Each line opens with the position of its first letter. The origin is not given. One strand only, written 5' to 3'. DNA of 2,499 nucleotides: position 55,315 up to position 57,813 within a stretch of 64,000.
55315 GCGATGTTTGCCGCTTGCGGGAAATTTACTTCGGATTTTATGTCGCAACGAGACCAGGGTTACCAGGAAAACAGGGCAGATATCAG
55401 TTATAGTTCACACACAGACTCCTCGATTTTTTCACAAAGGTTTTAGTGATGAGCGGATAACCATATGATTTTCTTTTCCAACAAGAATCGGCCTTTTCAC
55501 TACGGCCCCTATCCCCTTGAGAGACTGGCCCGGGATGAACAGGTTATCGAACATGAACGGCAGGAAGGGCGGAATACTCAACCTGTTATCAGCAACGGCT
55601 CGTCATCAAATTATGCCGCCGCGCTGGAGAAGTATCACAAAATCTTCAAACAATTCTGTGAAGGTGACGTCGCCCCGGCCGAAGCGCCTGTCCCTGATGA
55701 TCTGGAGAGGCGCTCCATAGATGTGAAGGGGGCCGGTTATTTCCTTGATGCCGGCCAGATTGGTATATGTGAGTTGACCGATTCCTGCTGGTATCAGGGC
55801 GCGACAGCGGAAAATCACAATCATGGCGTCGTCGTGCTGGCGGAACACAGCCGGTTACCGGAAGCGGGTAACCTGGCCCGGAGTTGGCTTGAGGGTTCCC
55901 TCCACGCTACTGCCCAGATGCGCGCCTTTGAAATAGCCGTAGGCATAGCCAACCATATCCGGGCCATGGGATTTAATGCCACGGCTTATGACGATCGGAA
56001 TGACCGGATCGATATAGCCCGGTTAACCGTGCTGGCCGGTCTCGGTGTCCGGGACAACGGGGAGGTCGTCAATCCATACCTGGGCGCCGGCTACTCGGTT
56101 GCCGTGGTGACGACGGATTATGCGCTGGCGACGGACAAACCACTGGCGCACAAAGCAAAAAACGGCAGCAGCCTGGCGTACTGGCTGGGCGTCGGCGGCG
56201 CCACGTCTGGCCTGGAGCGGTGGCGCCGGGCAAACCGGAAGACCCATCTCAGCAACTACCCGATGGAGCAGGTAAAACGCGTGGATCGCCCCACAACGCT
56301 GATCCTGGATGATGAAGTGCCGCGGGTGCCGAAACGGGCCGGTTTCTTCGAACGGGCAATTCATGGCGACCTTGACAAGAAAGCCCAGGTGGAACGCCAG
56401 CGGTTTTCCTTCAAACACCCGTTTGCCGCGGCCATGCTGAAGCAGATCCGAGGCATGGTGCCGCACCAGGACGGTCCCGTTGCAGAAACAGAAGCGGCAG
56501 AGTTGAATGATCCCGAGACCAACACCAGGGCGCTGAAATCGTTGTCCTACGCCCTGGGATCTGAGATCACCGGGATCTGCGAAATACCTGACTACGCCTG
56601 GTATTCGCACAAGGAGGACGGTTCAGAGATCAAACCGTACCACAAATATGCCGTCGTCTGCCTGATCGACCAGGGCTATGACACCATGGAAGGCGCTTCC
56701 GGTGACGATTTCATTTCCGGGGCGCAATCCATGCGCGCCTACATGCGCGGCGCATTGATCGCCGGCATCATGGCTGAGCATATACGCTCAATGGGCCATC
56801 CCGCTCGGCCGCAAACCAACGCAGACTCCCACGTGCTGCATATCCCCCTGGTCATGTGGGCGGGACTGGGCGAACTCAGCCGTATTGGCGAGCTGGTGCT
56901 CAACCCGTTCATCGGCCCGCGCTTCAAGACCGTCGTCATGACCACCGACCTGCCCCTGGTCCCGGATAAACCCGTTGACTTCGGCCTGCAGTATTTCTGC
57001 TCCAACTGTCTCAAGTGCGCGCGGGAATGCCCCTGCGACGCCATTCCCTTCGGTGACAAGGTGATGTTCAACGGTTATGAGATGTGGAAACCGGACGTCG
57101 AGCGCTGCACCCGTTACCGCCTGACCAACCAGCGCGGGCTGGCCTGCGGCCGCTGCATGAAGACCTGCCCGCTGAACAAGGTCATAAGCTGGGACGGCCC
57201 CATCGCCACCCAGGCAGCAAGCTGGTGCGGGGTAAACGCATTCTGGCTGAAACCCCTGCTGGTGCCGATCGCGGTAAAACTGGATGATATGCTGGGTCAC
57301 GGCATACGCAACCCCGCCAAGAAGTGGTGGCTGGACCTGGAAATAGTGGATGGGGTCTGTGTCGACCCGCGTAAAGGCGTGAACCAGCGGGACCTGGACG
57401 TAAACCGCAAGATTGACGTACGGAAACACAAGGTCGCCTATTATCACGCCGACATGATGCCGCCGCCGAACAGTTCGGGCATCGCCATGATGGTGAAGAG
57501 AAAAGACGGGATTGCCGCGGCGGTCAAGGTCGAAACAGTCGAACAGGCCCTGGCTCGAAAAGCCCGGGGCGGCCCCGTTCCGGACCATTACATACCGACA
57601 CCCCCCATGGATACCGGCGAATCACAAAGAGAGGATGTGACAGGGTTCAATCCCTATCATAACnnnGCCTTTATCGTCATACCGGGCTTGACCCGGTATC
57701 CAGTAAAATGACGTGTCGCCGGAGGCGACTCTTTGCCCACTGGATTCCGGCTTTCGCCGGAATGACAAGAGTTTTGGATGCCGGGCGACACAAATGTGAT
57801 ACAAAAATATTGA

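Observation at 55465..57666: Cytoplasmic reductive-dehalogenase-like protein with a duplicated domain, encoded next to the paa epoxidase operon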

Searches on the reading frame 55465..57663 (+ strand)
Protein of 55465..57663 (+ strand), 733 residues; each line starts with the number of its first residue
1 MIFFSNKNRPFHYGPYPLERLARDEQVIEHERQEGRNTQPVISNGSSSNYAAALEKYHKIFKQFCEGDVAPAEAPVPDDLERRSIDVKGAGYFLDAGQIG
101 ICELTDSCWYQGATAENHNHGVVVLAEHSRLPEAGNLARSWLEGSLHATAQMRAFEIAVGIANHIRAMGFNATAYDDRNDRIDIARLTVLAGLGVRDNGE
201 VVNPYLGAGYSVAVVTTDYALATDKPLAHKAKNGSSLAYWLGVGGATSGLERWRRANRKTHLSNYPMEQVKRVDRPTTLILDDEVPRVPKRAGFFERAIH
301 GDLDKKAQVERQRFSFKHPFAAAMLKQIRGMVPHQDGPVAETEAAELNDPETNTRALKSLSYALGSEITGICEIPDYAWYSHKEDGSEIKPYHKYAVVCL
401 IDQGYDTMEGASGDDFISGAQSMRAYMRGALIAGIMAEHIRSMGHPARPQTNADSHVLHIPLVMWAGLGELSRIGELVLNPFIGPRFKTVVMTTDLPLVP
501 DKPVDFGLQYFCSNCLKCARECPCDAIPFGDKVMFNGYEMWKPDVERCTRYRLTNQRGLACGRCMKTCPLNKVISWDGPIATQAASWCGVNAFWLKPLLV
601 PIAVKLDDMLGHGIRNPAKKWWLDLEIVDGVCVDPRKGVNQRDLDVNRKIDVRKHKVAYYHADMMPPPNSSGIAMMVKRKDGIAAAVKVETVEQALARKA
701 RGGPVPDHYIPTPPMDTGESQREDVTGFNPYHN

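Call 3: search_protein_families(library=pfam, proteins=[window:55465-57663:+], max_evalue=1)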
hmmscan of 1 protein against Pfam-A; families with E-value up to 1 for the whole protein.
window:55465-57663:+ (733 aa): 10 families
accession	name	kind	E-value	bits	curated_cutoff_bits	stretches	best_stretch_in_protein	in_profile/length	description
PF12838.12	Fer4_7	-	1.4e-05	25.9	27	1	512-570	2-50/52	4Fe-4S dicluster domain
PF13484.11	Fer4_16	-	0.0018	19.5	30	1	512-571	2-66/66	4Fe-4S double cluster binding domain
PF00037.32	Fer4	-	0.01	16.1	21.1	1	512-527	8-23/24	4Fe-4S binding domain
PF25160.1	LdpA_Fe-S-bd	-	0.058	13.6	27.6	1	514-573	4-43/49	LdpA Fe-S cluster-binding domain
PF14697.11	Fer4_21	-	0.086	13.4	35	1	512-574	8-57/59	4Fe-4S dicluster domain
PF13187.11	Fer4_9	-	0.12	12.8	27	1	512-570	2-49/52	4Fe-4S dicluster domain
PF13183.11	Fer4_8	-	0.21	12.6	27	0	560-572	7-19/68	4Fe-4S dicluster domain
PF12797.12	Fer4_2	-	0.25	11.8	24.5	0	547-569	9-21/22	4Fe-4S binding domain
PF12837.12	Fer4_6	-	0.33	11.4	25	1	560-569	11-20/24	4Fe-4S binding domain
PF13237.11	Fer4_10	-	0.42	11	25.5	0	560-570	11-21/53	4Fe-4S dicluster domain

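Call 4: search_protein_families(library=ncbifam, proteins=[window:55465-57663:+], max_evalue=1)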
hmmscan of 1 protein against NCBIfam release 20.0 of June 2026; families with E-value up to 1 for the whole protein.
window:55465-57663:+ (733 aa): 24 families
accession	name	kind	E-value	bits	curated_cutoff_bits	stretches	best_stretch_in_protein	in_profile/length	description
TIGR02486.1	RDH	subfamily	7.4e-56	190.3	160.35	2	384-576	78-285/314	reductive dehalogenase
TIGR00276.1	TIGR00276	equivalog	1.3e-05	24.4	200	1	454-575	127-248/337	tRNA epoxyqueuosine(34) reductase QueG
NF058577.1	FdxA_fam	equivalog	0.00017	21.7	65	1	512-532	9-29/52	4Fe-4S ferredoxin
NF033683.1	di_4Fe-4S_YfhL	equivalog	0.0026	18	86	1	512-577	9-63/80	YfhL family 4Fe-4S dicluster ferredoxin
NF004537.0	PRK05888.1-3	equivalog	0.0031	17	163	1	512-571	70-128/204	NADH-quinone oxidoreductase subunit NuoI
TIGR01971.1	NuoI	subfamily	0.0096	15.5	113.05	1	512-572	44-97/121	NADH-quinone oxidoreductase, chain I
NF042909.1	FMH_DH_FwdF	exception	0.01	15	375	1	512-571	180-240/336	tungsten-dependent formylmethanofuran dehydrogenase subunit FwdF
TIGR04105.1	FeFe_hydrog_B1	subfamily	0.013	14.2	450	1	511-573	143-205/462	monomeric [FeFe] hydrogenase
NF040684.1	PorD_Arch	equivalog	0.056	13.5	120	1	506-527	57-79/85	pyruvate synthase subunit PorD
TIGR04270.1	Rama_corrin_act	subfamily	0.06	11.7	500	1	512-573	480-527/534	methylamine methyltransferase corrinoid protein reductive activase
NF006446.0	PRK08764.1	equivalog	0.066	13.1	220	1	511-535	87-111/139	Rnf electron transport complex subunit RnfB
NF045480.1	FdxA_Actino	equivalog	0.07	13.4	125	0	555-593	37-74/107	ferredoxin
NF038196.1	ferrodoxin_EFR1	subfamily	0.072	13.1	75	1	512-532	214-234/242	EFR1 family ferrodoxin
NF045490.1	FdxA_Protbact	equivalog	0.091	13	135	0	512-529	40-57/104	ferredoxin FdxA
TIGR02512.1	FeFe_hydrog_A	subfamily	0.15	10.9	405.95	1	512-573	9-67/375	[FeFe] hydrogenase, group A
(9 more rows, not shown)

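Call 5: search_solved_structures(query=window:55465-57663:+, max_evalue=1, show_alignments=2)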
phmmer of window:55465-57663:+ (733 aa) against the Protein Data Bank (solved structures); distinct sequences matched with E-value up to 1: 23.
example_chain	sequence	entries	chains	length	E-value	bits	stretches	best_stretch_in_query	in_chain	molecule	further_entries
4ras_A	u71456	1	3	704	3.9e-195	653.6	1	3-699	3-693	Oxidoreductase, NAD-binding/iron-sulfur cluster-binding protein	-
6zxu_A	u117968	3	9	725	4.6e-195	653.4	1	3-698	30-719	Oxidoreductase, NAD-binding/iron-sulfur cluster-binding protein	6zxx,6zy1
6zy0_A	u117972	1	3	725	1.6e-194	651.6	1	3-698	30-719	Oxidoreductase, NAD-binding/iron-sulfur cluster-binding protein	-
4uqu_A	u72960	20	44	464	6.9e-26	94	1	420-622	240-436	TETRACHLOROETHENE REDUCTIVE DEHALOGENASE CATALYTIC SUBUNIT PCEA | TETRACHLOROETHENE REDUCTIVE DEHALOGENASE CATALYTIC SUBUNIT | Tetrachloroethene reductive dehal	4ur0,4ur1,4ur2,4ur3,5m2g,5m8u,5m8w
8q4h_A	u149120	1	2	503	6.1e-23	84.3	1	391-584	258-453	Tetrachloroethene reductive dehalogenase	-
5d08_A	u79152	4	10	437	0.0042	18.7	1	464-573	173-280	Epoxyqueuosine reductase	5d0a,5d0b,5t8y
8e9g_I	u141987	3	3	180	0.022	16.3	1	511-572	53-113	NADH-quinone oxidoreductase subunit I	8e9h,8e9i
5d6s_A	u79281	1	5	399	0.04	15.4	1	463-582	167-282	Epoxyqueuosine reductase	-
7zm7_I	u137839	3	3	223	0.06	14.8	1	496-576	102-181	Oxidoreductase-like protein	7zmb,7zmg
7ar7_I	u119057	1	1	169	0.076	14.5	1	496-578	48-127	NADH dehydrogenase [ubiquinone] iron-sulfur protein 8-A, mitochondrial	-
7aqr_I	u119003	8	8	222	0.13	13.7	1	497-575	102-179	NADH dehydrogenase [ubiquinone] iron-sulfur protein 8-A, mitochondrial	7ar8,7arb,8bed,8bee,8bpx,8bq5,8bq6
8qby_I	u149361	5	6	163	0.15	13.5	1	512-579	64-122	NADH-quinone oxidoreductase subunit I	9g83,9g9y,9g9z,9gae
7a23_D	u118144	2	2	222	0.15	13.5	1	497-575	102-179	TYKY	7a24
7qca_LY0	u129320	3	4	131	0.25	12.8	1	253-309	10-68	60S ribosomal protein L26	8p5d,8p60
2zvs_A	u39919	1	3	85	0.3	12.6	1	511-587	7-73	Uncharacterized ferredoxin-like protein yfhL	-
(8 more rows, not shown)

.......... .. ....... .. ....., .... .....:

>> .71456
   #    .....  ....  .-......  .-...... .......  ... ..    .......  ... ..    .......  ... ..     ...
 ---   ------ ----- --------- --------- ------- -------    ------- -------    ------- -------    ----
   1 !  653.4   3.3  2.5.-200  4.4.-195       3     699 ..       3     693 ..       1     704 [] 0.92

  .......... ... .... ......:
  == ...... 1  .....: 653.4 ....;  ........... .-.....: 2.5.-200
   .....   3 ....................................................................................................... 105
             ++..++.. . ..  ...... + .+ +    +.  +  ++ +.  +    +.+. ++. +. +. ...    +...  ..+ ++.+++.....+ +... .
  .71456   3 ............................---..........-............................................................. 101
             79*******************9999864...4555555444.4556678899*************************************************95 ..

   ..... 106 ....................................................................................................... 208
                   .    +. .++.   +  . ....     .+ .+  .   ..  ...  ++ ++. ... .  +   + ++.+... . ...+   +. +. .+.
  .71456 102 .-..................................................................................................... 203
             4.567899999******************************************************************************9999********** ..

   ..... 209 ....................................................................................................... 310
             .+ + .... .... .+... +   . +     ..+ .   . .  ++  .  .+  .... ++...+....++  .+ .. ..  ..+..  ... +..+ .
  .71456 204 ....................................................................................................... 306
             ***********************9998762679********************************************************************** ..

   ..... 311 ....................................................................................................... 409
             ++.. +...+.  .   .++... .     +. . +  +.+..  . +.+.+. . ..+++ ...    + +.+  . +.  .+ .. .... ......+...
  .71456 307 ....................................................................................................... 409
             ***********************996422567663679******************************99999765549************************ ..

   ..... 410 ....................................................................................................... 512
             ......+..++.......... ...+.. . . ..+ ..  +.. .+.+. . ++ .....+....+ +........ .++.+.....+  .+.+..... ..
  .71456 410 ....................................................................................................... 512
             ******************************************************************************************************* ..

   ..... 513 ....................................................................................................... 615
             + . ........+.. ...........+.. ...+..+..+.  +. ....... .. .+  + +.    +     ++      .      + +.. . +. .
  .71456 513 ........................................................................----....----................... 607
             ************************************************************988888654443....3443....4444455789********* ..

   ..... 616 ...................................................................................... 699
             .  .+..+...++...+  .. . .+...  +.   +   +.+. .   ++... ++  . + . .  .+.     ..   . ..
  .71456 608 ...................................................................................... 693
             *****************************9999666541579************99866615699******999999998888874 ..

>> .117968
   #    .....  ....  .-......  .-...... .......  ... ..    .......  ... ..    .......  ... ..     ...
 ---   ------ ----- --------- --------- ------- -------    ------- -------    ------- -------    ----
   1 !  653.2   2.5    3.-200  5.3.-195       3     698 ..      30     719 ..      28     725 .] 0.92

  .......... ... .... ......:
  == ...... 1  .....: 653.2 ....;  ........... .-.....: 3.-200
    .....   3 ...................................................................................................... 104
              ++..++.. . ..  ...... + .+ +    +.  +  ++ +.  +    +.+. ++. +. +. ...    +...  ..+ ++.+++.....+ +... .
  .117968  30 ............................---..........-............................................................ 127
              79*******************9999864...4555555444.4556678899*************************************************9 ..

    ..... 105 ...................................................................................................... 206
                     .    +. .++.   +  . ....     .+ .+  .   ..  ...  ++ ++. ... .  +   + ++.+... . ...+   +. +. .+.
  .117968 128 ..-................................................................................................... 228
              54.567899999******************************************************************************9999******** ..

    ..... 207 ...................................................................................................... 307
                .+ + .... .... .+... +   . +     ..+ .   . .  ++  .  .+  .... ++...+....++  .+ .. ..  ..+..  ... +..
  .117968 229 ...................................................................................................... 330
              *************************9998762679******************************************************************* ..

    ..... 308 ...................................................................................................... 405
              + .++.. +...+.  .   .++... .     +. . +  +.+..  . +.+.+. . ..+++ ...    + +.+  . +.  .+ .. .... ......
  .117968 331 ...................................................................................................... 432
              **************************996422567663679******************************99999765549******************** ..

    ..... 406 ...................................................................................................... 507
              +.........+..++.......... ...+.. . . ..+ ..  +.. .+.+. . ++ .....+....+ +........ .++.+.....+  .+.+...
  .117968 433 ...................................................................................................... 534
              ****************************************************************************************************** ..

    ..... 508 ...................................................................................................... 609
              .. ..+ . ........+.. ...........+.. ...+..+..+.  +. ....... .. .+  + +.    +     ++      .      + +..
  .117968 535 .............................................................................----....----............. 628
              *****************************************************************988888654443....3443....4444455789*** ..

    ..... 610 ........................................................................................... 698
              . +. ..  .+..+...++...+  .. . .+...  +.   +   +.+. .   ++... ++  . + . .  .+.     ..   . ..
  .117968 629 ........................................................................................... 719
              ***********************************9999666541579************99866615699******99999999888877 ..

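Call 8: find_homologous_proteins(query=window:55465-57663:+, max_evalue=1e-20)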
Query window:55465-57663:+ (733 aa): 3636 proteins with E <= 1e-20 among 8000 candidates; the best 120 are listed.
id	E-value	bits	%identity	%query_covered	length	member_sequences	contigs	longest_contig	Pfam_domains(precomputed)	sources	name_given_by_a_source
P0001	0.0e+0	1679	96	100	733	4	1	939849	PF12838.13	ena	-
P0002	0.0e+0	1672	96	100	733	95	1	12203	PF12838.13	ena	-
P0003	0.0e+0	1581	90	100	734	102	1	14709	PF12838.13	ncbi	-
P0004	0.0e+0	1574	90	100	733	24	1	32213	PF12838.13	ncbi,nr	ncbi:MAG: Fe-S protein [Gammaproteobacteria bacterium]|nr:Fe-S protein [Gammaproteobacteria bacteriu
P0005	0.0e+0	1569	90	100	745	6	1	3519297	PF12838.13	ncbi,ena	-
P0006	0.0e+0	1558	89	100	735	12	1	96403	PF12838.13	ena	-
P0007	0.0e+0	1549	88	100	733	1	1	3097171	PF12838.13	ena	-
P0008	0.0e+0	1549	88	100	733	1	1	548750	PF12838.13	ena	-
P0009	0.0e+0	1544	88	100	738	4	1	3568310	PF12838.13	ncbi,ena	-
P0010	0.0e+0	1528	87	100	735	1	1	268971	PF12838.13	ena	-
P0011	0.0e+0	1508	86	100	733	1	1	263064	PF12838.13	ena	-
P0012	0.0e+0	1476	84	100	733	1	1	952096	PF12838.13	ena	-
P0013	0.0e+0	1469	83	100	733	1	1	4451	PF12838.13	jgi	-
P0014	0.0e+0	1453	81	100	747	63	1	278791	PF12838.13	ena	-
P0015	0.0e+0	1441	81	100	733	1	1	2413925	PF12838.13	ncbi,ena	-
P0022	0.0e+0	1354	76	100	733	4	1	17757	PF12838.13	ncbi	-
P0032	0.0e+0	1340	76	100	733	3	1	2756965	PF12838.13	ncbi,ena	-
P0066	0.0e+0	1164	66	100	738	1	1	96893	PF12838.13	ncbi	-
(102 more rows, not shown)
